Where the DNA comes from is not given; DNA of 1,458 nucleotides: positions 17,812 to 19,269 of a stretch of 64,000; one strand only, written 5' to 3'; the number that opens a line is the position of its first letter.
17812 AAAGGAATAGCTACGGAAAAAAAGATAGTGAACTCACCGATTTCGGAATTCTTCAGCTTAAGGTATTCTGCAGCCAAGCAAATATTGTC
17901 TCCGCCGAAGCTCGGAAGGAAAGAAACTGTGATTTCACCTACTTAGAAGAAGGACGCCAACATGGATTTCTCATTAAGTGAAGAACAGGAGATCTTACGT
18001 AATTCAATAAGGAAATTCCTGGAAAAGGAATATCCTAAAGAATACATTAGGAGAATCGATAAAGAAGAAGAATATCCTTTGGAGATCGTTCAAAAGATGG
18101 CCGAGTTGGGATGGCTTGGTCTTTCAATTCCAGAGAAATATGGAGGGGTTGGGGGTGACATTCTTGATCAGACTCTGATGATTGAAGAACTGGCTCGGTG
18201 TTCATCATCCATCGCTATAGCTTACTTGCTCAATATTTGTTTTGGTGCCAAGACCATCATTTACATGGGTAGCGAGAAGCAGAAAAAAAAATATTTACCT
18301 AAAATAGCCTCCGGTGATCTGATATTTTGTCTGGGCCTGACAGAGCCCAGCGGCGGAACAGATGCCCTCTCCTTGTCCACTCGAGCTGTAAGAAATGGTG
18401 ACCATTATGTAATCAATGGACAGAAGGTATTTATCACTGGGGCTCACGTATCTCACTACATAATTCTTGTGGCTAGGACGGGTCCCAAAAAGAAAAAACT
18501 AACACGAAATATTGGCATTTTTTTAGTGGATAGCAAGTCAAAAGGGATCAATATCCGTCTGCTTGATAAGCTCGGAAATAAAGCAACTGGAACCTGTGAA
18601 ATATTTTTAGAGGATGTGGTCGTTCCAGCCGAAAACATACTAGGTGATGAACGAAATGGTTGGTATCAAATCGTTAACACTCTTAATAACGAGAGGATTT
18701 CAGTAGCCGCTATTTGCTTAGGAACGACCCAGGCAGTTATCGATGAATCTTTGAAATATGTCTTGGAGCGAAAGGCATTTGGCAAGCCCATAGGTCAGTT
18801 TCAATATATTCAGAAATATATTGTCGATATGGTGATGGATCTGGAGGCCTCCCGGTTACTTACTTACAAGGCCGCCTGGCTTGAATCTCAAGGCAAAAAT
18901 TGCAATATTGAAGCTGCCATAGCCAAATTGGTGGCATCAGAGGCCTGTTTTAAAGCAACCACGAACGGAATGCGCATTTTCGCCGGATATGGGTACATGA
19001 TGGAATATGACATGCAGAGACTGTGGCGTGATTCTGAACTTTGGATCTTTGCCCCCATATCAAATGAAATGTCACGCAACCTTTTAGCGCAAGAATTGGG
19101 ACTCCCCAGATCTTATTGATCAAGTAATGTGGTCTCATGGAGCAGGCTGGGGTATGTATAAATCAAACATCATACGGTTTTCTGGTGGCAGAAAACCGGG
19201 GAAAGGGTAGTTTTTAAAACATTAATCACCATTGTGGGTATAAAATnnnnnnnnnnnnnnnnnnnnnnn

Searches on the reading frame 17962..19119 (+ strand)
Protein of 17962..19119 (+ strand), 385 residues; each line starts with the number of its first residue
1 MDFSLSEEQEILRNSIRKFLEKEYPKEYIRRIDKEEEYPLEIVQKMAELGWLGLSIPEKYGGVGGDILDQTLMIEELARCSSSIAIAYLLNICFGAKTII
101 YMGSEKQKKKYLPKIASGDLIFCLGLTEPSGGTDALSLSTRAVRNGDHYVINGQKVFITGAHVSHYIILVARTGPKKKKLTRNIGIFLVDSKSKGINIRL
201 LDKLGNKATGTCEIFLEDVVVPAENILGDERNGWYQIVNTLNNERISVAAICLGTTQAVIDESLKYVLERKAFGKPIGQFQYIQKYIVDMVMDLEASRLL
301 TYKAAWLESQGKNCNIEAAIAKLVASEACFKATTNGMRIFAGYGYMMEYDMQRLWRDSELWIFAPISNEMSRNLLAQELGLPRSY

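Call 5: search_protein_families(library=pfam, proteins=[window:17962-19119:+])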
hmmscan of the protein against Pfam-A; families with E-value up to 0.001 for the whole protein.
window:17962-19119:+ (385 aa): 4 families
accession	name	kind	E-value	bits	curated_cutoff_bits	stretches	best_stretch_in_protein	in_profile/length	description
PF00441.29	Acyl-CoA_dh_1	-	1.2e-39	136.3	22.4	1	232-378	2-148/150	Acyl-CoA dehydrogenase, C-terminal domain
PF02771.21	Acyl-CoA_dh_N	-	4.6e-36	124.1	22.9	1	6-119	1-113/113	Acyl-CoA dehydrogenase, N-terminal domain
PF02770.24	Acyl-CoA_dh_M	-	1.5e-23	83.2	33.3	1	123-219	1-97/97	Acyl-CoA dehydrogenase, middle domain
PF08028.16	Acyl-CoA_dh_2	-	7.9e-15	55.8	22.7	1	247-357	2-122/134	Acyl-CoA dehydrogenase, C-terminal domain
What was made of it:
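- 17962..19119 (+): Acyl-CoA dehydrogenase. Acyl-CoA_dh N, M and C domains (call 5).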
